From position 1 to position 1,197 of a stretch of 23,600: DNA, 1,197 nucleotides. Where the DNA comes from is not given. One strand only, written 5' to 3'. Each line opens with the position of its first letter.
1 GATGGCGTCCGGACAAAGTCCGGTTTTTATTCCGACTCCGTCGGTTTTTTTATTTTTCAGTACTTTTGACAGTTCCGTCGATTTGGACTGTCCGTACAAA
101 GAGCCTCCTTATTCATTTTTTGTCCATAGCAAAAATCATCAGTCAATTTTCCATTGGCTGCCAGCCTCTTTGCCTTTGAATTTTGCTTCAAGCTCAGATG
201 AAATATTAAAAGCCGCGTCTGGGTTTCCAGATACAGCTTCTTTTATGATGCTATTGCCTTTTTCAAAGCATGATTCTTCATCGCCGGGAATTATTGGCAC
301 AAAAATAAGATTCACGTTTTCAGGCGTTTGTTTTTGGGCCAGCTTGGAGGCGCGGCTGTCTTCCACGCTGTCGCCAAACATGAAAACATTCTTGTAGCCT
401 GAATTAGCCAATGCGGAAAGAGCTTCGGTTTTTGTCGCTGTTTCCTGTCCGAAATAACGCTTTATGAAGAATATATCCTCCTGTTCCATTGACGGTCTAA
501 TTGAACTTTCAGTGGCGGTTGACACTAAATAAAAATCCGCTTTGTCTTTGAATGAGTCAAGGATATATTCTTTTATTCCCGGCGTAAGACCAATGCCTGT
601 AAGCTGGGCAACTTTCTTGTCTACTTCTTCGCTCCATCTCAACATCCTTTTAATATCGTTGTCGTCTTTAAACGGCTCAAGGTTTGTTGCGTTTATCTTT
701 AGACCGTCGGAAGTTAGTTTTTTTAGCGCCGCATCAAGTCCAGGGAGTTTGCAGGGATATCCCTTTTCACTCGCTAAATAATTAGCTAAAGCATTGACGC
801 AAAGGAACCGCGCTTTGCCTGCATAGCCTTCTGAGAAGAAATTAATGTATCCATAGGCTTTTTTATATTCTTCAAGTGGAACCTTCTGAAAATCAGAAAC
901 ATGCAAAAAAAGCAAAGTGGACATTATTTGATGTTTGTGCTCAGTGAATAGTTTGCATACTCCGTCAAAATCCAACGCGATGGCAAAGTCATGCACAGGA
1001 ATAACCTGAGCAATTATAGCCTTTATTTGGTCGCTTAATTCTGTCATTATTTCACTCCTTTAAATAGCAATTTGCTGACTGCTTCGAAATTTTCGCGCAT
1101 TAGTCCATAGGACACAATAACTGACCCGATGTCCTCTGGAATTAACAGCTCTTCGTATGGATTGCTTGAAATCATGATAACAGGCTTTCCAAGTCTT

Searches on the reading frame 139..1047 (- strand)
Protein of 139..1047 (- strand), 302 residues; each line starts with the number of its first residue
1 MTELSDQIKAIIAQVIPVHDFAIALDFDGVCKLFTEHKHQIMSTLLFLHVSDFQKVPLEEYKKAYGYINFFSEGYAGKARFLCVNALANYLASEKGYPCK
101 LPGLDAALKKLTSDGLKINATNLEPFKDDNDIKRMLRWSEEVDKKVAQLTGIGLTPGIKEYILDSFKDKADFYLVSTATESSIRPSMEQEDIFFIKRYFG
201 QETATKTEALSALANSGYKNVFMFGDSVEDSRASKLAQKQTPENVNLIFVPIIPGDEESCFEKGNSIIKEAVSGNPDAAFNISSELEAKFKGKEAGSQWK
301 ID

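Call 11: search_protein_families(library=pfam, proteins=[window:139-1047:-])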
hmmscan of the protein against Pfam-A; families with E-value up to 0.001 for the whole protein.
window:139-1047:- (302 aa): 0 families

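Call 13: find_encoding_contigs(protein=window:139-1047:-, flank=10000, max_places=6)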
Protein window:139-1047:- (302 aa): 2 contigs read that carry it; 2 places shown.
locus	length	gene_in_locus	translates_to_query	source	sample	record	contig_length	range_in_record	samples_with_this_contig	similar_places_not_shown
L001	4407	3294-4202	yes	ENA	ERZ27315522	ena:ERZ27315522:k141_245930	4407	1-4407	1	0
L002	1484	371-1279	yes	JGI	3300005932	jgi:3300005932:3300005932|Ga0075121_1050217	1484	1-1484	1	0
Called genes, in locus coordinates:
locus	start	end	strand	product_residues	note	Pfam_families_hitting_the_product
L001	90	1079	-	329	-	PF00356:LacI, PF13377:Peripla_BP_3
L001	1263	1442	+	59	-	-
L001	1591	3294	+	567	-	PF00933:Glyco_hydro_3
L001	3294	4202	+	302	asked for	-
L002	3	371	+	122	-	?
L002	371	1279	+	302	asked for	-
